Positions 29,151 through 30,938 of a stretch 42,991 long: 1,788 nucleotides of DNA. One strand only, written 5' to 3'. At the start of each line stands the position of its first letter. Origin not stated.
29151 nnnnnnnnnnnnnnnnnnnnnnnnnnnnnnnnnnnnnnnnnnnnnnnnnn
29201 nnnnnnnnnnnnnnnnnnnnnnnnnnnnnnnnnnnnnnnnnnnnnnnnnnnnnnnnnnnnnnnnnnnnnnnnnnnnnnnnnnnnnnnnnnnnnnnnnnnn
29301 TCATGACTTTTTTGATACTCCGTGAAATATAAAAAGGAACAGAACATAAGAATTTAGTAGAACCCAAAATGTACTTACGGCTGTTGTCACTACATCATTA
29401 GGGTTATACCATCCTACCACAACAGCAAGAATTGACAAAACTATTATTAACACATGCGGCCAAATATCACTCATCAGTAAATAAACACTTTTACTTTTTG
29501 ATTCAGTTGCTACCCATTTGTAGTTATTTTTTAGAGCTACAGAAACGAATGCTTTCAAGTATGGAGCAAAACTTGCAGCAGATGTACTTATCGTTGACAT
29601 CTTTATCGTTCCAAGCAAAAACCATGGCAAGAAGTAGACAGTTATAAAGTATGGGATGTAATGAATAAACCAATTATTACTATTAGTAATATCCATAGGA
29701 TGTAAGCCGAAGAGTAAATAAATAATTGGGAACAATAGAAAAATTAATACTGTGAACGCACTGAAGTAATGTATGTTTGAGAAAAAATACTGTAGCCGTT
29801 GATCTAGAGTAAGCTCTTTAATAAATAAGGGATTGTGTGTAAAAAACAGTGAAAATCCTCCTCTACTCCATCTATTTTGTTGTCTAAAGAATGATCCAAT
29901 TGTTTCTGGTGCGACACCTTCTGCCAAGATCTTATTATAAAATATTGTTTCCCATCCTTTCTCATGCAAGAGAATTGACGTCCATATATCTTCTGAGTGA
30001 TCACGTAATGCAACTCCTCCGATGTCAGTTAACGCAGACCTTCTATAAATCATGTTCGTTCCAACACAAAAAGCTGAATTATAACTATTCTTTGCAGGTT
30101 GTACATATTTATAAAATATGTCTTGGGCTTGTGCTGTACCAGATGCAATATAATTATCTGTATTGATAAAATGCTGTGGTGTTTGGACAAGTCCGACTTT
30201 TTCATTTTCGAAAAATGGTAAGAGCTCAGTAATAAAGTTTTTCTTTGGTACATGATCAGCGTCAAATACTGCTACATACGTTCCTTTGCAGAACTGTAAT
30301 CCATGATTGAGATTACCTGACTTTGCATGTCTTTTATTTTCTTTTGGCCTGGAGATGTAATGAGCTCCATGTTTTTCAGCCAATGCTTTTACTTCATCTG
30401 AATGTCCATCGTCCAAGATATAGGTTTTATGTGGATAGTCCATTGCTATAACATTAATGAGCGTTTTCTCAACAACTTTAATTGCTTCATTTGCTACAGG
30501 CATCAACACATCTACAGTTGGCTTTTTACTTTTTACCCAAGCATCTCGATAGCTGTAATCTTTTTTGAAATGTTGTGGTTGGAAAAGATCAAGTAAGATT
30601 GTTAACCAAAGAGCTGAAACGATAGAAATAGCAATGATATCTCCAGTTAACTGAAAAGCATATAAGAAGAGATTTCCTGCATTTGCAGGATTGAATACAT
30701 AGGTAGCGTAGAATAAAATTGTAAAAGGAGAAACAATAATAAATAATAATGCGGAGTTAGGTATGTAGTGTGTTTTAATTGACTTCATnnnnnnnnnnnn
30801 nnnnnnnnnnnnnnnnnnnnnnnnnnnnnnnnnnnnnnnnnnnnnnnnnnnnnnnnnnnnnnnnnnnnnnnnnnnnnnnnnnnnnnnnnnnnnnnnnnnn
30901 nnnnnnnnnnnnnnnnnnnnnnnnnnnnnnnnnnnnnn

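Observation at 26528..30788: Translationally coupled GT2 synthase, HlyD-like adaptor and GH81 glucanase: candidate beta-1,3-glucan synthesis and export module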

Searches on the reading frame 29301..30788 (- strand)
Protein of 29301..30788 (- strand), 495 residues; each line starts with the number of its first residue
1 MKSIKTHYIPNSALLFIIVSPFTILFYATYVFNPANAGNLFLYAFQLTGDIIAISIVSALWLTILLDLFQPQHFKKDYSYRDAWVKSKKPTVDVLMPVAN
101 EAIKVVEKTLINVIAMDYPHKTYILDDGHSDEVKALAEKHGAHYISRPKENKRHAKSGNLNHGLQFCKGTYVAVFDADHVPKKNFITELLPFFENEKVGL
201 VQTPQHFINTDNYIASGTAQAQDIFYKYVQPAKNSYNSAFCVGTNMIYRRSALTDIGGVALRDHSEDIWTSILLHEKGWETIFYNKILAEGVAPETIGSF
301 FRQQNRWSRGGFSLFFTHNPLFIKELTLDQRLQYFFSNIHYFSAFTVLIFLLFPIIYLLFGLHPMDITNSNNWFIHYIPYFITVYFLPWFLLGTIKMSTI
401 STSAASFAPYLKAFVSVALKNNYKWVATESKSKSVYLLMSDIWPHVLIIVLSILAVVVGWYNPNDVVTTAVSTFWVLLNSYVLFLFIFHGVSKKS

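Call 5: search_protein_families(library=pfam, proteins=[window:29301-30788:-], max_evalue=0.01)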
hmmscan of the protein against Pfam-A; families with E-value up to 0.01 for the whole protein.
window:29301-30788:- (495 aa): 4 families
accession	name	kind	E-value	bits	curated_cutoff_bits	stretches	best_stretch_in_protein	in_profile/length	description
PF13632.12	Glyco_trans_2_3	-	4.5e-23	82.6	27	1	171-388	1-193/198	Glycosyl transferase family group 2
PF00535.33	Glycos_transf_2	-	6.2e-23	82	23.3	1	94-256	2-167/168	Glycosyl transferase family 2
PF13641.12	Glyco_tranf_2_3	-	8.1e-23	82.1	27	1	93-310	4-230/230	Glycosyltransferase like family 2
PF13506.12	Glyco_transf_21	-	7.4e-14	52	21.7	1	155-309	17-174/174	Glycosyl transferase family 21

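Call 11: find_homologous_proteins(query=window:29301-30788:-, max_evalue=1e-10)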
Query window:29301-30788:- (495 aa): 2337 proteins with E <= 1e-10 among 8000 candidates; the best 120 are listed.
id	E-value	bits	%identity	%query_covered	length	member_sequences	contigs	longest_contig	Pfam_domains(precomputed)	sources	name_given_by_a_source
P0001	0.0e+0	1127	100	100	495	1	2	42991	PF13632.13,PF13506.14,PF13641.13,PF00535.33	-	-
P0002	2.0e-258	876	73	100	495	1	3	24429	PF13632.13,PF13506.14,PF13641.13,PF03552.21,PF00535.33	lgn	-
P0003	1.1e-249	847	71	100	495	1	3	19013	PF13632.13,PF13506.14,PF13641.13,PF00535.33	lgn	-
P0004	1.4e-248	844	72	100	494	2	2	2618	PF13632.13,PF13506.14,PF13641.13,PF03552.21,PF00535.33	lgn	-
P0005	1.3e-232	791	68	99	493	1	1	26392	PF13632.13,PF13506.14,PF13641.13,PF03552.21,PF00535.33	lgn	-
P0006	2.9e-231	786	68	99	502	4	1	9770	PF13632.13,PF13506.14,PF13641.13,PF03552.21,PF00535.33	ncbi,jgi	ncbi:MAG: hypothetical protein RI947_1530 [Candidatus Parcubacteria bacterium]|jgi:cellulose synthas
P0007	1.5e-230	784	67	99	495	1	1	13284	PF13632.13,PF13506.14,PF13641.13,PF03552.21,PF00535.33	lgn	-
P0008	3.8e-228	776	65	100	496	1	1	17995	PF13632.13,PF13506.14,PF13641.13,PF03552.21,PF00535.33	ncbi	-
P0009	5.3e-228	776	66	99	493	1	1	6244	PF13632.13,PF13506.14,PF13641.13,PF03552.21,PF00535.33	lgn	-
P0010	1.6e-227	774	66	100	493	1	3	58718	PF13632.13,PF13506.14,PF13641.13,PF00535.33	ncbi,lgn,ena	ncbi:MAG: glycosyltransferase [Patescibacteria group bacterium]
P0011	4.2e-227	773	67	99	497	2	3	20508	PF13632.13,PF13506.14,PF13641.13,PF03552.21,PF00535.33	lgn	-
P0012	1.0e-225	768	64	99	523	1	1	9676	PF13632.13,PF13506.14,PF13641.13,PF03552.21,PF00535.33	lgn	-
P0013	1.4e-224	764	64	99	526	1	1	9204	PF13632.13,PF13506.14,PF13641.13,PF03552.21,PF00535.33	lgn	-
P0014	4.1e-224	763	64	99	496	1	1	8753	PF13632.13,PF13506.14,PF13641.13,PF03552.21,PF00535.33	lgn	-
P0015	1.1e-223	761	64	100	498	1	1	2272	PF13632.13,PF13506.14,PF13641.13,PF03552.21,PF00535.33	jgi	-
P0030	4.0e-217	740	62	100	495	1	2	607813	PF13632.13,PF13506.14,PF13641.13,PF03552.21,PF00535.33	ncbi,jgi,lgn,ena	-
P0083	5.6e-185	634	56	97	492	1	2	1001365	PF13632.13,PF13506.14,PF13641.13,PF03552.21,PF00535.33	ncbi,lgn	-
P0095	2.7e-167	575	51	98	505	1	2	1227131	PF13632.13,PF13506.14,PF13641.13,PF03552.21,PF00535.33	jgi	jgi:cellulose synthase (UDP-forming)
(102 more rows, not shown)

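Call 12: find_encoding_contigs(protein=P0030, flank=10000, max_places=2)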
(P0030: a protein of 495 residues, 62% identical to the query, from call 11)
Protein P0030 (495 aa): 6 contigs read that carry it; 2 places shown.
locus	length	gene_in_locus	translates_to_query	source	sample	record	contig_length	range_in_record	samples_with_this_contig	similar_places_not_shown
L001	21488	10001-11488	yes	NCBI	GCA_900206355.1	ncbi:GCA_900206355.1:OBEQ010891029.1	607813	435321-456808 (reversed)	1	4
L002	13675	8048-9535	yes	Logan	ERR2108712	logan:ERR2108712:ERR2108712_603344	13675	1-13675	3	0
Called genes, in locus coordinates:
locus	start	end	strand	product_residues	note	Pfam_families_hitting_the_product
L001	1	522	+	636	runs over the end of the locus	PF13431:TPR_17 (faint), PF00515:TPR_1, PF07719:TPR_2 (weak), PF13181:TPR_8 (faint), PF13374:TPR_10 (faint), PF13414:TPR_11 (weak), PF13424:TPR_12 (weak), PF13432:TPR_16 (weak), +2 more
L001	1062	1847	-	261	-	PF01061:ABC2_membrane, PF12698:ABC2_membrane_3 (weak)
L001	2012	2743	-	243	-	PF13175:AAA_15 (faint), PF00005:ABC_tran, PF13304:AAA_21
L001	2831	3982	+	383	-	-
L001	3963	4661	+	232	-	-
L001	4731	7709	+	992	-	PF22807:TrAA12 (faint), PF23500:DUF7133 (faint), PF07995:GSDH, PF07691:PA14, PF10528:GLEYA (faint), PF07691:PA14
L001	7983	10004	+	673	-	-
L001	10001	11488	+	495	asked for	PF13506:Glyco_transf_21, PF00535:Glycos_transf_2, PF13641:Glyco_tranf_2_3, PF13632:Glyco_trans_2_3, PF03552:Cellulose_synt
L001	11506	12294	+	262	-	PF00364:Biotin_lipoyl (faint), PF25973:BSH_CzcB, PF25917:BSH_RND, PF25919:BSH_CusB (weak), PF25984:BSH_YknX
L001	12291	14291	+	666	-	PF17652:Glyco_hydro81C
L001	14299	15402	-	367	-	PF00438:S-AdoMet_synt_N, PF02772:S-AdoMet_synt_M, PF02773:S-AdoMet_synt_C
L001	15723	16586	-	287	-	-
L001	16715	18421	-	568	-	-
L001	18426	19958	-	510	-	-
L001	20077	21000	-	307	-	PF00535:Glycos_transf_2, PF13641:Glyco_tranf_2_3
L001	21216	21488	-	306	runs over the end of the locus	PF00535:Glycos_transf_2, PF10111:Glyco_tranf_2_2 (weak), PF13641:Glyco_tranf_2_3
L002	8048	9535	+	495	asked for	PF13506:Glyco_transf_21, PF00535:Glycos_transf_2, PF13641:Glyco_tranf_2_3, PF13632:Glyco_trans_2_3, PF03552:Cellulose_synt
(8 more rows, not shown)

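Call 13: find_encoding_contigs(protein=P0083, flank=10000, max_places=2)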
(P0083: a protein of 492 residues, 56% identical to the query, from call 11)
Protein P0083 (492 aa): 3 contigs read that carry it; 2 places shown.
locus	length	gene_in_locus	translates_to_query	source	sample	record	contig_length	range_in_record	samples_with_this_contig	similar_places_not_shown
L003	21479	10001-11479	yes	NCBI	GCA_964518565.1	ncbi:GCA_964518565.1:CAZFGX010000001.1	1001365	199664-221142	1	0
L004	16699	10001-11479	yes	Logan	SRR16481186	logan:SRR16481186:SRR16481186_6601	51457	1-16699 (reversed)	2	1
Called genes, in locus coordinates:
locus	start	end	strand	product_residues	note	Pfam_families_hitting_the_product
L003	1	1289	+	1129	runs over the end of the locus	PF00535:Glycos_transf_2, PF00535:Glycos_transf_2, PF13641:Glyco_tranf_2_3, PF13632:Glyco_trans_2_3, PF13439:Glyco_transf_4, PF13579:Glyco_trans_4_4, PF20706:GT4-conflict, PF00534:Glycos_transf_1, +3 more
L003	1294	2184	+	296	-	-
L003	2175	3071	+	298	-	PF00535:Glycos_transf_2, PF13641:Glyco_tranf_2_3 (faint)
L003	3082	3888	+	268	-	PF01522:Polysacc_deac_1, PF10096:DUF2334 (weak)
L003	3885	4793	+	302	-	PF00535:Glycos_transf_2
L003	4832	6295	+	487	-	-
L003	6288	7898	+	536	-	-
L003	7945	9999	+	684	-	-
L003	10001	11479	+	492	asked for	PF00535:Glycos_transf_2, PF13641:Glyco_tranf_2_3, PF13506:Glyco_transf_21, PF13632:Glyco_trans_2_3, PF03552:Cellulose_synt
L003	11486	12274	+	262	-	PF00364:Biotin_lipoyl (faint), PF25917:BSH_RND, PF25919:BSH_CusB (weak), PF25973:BSH_CzcB, PF25984:BSH_YknX (weak)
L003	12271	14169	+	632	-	PF17652:Glyco_hydro81C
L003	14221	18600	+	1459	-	PF07995:GSDH, PF18911:PKD_4, PF00801:PKD, PF10528:GLEYA (faint), PF07691:PA14, PF17996:CE2_N (faint), PF07691:PA14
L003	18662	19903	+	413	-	-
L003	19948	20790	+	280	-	PF00041:fn3 (weak)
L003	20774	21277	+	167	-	PF04203:Sortase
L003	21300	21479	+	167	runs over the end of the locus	PF27226:AF_1845 (faint)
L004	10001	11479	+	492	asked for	PF00535:Glycos_transf_2, PF13641:Glyco_tranf_2_3, PF13506:Glyco_transf_21, PF13632:Glyco_trans_2_3, PF03552:Cellulose_synt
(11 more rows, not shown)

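Call 14: find_encoding_contigs(protein=P0095, flank=10000, max_places=2)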
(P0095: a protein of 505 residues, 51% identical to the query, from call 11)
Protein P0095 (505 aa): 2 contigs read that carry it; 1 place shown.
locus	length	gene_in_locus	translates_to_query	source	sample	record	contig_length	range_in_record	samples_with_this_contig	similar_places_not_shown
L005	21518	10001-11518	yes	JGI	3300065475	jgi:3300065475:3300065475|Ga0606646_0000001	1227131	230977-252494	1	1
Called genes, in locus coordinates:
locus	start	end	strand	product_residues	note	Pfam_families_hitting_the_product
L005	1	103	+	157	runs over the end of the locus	PF11969:DcpS_C (weak), PF01230:HIT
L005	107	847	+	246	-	-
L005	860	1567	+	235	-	PF01522:Polysacc_deac_1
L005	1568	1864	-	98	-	-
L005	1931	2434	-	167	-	-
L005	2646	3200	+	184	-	-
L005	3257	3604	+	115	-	-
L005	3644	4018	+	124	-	PF08818:DUF1801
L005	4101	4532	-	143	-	-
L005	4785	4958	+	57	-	PF08274:Zn_Ribbon_YjdM (weak), PF21344:Zn_ribbon_LysW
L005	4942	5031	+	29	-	-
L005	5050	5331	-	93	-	-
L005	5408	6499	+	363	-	-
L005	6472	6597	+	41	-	-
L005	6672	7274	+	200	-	-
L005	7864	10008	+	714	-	-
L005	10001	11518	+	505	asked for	PF00535:Glycos_transf_2, PF13641:Glyco_tranf_2_3, PF13506:Glyco_transf_21, PF13632:Glyco_trans_2_3, PF03552:Cellulose_synt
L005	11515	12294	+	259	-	PF00364:Biotin_lipoyl (faint), PF25917:BSH_RND, PF25973:BSH_CzcB (weak)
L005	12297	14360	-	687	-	PF17652:Glyco_hydro81C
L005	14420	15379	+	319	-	PF00188:CAP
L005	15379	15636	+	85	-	PF18900:DUF5656 (weak)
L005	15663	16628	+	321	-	-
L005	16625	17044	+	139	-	-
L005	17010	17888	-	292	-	-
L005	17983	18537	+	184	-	PF01765:RRF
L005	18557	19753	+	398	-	PF02163:Peptidase_M50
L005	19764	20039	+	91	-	-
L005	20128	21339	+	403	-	PF11258:DUF3048, PF17479:DUF3048_C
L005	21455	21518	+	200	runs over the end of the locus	-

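Call 16: search_solved_structures(query=window:29301-30788:-, max_evalue=0.01)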
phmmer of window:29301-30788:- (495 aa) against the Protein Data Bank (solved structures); distinct sequences matched with E-value up to 0.01: 11.
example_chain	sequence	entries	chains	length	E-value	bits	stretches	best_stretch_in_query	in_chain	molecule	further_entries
7lby_A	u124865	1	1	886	2e-52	181.6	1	85-484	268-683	Cellulose synthase catalytic subunit [UDP-forming]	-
9b8v_E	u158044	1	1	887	2e-52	181.6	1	85-484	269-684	Cellulose synthase catalytic subunit [UDP-forming]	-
9fmv_A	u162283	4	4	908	2.2e-52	181.5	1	85-484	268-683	Cellulose synthase catalytic subunit [UDP-forming]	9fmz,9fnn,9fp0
5ej1_A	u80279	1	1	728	1.5e-49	172.2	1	88-493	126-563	Putative cellulose synthase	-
4hg6_A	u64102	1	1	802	2e-49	171.7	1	88-493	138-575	Cellulose Synthase Subunit A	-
4p00_A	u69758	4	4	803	2.1e-49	171.7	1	88-493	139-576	Cellulose Synthase A subunit | Cellulose Synthase subunit A | Putative cellulose synthase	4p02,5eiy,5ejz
6yv7_A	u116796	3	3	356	8.3e-07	31.2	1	53-282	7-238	Glycosyl transferase, family 2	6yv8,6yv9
6yv7_B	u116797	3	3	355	8.8e-07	31.1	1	83-282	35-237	Glycosyl transferase, family 2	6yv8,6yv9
2z87_A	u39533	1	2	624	3.8e-06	29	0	66-209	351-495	Chondroitin synthase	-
2z86_A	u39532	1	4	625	3.8e-06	29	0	66-209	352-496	Chondroitin synthase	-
6p61_A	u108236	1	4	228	0.00096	21.1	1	87-193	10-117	Glycosyltransferase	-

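Call 17: search_protein_families(library=ncbifam, proteins=[window:29301-30788:-], max_evalue=0.01)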
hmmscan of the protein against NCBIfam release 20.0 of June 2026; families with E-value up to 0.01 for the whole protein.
window:29301-30788:- (495 aa): 12 families
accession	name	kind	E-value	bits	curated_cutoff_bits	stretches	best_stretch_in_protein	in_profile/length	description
TIGR03030.1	CelA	equivalog_domain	6.3e-82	275.7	699.1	1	86-483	127-556/714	UDP-forming cellulose synthase catalytic subunit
NF008558.0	PRK11498.1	equivalog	1.4e-64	218.4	992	1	85-483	268-682/872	UDP-forming cellulose synthase catalytic subunit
TIGR03937.1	PgaC_IcaA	equivalog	1.3e-21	77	422.3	1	57-357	12-316/407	poly-beta-1,6-N-acetyl-D-glucosamine synthase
TIGR03472.1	HpnI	equivalog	1e-13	50.9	310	1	81-309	32-270/373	bacteriohopanetetrol glucosamine biosynthesis glycosyltransferase HpnI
TIGR03965.1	mycofact_glyco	equivalog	1.9e-13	50.1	280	1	86-281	70-270/467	mycofactocin biosynthesis glycosyltransferase MftF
TIGR04242.1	nodulat_NodC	equivalog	1.7e-12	47.1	550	1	77-312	35-285/395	chitooligosaccharide synthase NodC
NF047683.1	TeichurnBiosyTuaG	equivalog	5.3e-07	29.5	400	1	87-289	3-201/252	teichuronic acid biosynthesis protein TuaG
NF041875.1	EPS_EpsD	equivalog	7e-07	28.9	370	1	92-304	1-220/325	exopolysaccharide biosynthesis glycosyltransferase EpsD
NF007482.0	PRK10073.1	equivalog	4.3e-06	26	423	1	86-211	2-128/334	glycosyltransferase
NF053739.1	GlytfEpsEBac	equivalog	6.1e-06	25.4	450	1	90-259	1-167/265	glycosyltransferase EpsE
NF010496.0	PRK13915.1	equivalog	2.9e-05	23.3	262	1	80-202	21-152/307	glucosyl-3-phosphoglycerate synthase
TIGR04283.1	glyco_like_mftF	equivalog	0.00021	20.9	182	1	94-196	3-100/221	TIGR04283 family arsenosugar biosynthesis glycosyltransferase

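Call 37: search_dna_similar(query=window:29301-30788:-, collection=plasmids, mode=protein, max_rows=40, max_evalue=1e-20)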
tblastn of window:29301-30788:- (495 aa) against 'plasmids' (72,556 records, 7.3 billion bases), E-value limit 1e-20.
Records with a match: 484; places in all: 583; records where one place covers at least 80% of the query: 3.
Best place of each record, by identity: <60% 484.
By first word of the organism name: Escherichia 131; Sinorhizobium 96; Rhizobium 88; Agrobacterium 31; Bradyrhizobium 27; Ensifer 15; Klebsiella 12; Azospirillum 7; Caballeronia 5; Raoultella 4; and 41 more.
By predicted mobility (MOB-suite, as given by PLSDB): non-mobilizable 234; mobilizable 148; conjugative 102.
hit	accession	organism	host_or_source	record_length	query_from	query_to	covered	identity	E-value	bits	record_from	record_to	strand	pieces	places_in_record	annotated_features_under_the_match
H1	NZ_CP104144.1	Rhizobium sullae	Sulla coronaria,cell culture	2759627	2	410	83%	31.2%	5e-57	212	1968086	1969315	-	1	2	record has no annotation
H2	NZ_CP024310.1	Sinorhizobium fredii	Phaseolus vulgaris,cell culture,plant ...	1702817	2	410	83%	30.1%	2e-56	210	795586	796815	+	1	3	record has no annotation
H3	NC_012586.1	Sinorhizobium fredii NGR234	-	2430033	26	410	78%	31.9%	1e-58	217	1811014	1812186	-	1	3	record has no annotation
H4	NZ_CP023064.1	Sinorhizobium sp. CCBAU 05631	G.max,nodule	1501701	2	410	83%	29.9%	8e-56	208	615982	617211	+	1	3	record has no annotation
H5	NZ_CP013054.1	Sinorhizobium americanum CCGM7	Phaseolus vulgaris,root nodules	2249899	26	410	78%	31.2%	1e-56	211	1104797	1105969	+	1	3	none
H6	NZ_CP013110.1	Sinorhizobium americanum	Vachellia farnesiana,cell culture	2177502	26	410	78%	31.2%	1e-56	211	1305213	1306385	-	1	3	record has no annotation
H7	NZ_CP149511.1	Pararhizobium sp. A13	Aeschynomene indica,cell ...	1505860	34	410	76%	31.8%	6e-57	211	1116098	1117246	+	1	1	none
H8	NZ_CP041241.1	Sinorhizobium mexicanum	Acaciella angustissima,cell culture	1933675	26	410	78%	30.7%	5e-59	218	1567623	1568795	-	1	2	none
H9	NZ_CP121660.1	Sinorhizobium terangae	Desmanthus virgatus,cell culture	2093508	26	410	78%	30.7%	2e-57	213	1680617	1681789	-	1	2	none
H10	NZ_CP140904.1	Sinorhizobium medicae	Medicago lupulina,whole organism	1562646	26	410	78%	30.4%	8e-55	205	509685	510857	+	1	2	none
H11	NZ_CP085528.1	Sinorhizobium meliloti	Medicago,cell culture,lupulina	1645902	26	410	78%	30.2%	2e-55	207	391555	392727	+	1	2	none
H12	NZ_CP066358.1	Sinorhizobium meliloti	Medicago lupulina L.,nodules of ...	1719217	26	410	78%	30.2%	2e-55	207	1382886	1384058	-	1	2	none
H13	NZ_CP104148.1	Sinorhizobium medicae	Trigonella foenum-graecum,cell culture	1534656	26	410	78%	30.2%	9e-55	205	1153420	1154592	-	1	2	none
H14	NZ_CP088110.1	Sinorhizobium medicae WSM1115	cell culture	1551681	26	410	78%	30.2%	9e-55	205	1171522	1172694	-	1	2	none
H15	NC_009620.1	Sinorhizobium medicae WSM419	-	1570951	26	410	78%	30.2%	9e-55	205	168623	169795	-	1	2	none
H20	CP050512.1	Sinorhizobium meliloti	Medicago sativa,cell culture,root nodule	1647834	26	410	78%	29.9%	2e-54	204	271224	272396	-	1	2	glycosyltransferase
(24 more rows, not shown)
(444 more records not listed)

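Call 39: get_annotated_region(hit=H20, flank=4000)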
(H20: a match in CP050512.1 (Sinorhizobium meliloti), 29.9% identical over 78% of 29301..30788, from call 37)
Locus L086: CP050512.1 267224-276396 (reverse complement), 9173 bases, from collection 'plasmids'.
description: Sinorhizobium meliloti strain RCAM1750 plasmid p_2, complete sequence
organism: Sinorhizobium meliloti (NCBI taxid 382)
taxonomy: Bacteria; Pseudomonadota; Alphaproteobacteria; Hyphomicrobiales; Rhizobiaceae; Sinorhizobium; Sinorhizobium meliloti
host: -; source: Medicago sativa,cell culture,root nodule; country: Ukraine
typing (MOB-suite, as given by PLSDB): mobilizable; relaxase MOBQ
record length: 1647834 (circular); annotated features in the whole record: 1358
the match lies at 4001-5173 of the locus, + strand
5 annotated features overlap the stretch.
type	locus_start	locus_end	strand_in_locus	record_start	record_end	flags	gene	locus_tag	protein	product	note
CDS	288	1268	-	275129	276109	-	-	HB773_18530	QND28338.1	NADPH:quinone reductase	-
CDS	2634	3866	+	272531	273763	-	-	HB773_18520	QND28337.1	HlyD family efflux transporter periplasmic adaptor subunit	-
CDS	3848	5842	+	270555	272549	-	-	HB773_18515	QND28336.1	glycosyltransferase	-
CDS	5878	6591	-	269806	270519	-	-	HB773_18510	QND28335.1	transcriptional regulator NanR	-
CDS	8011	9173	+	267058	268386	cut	-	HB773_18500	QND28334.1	four-carbon acid sugar kinase family protein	-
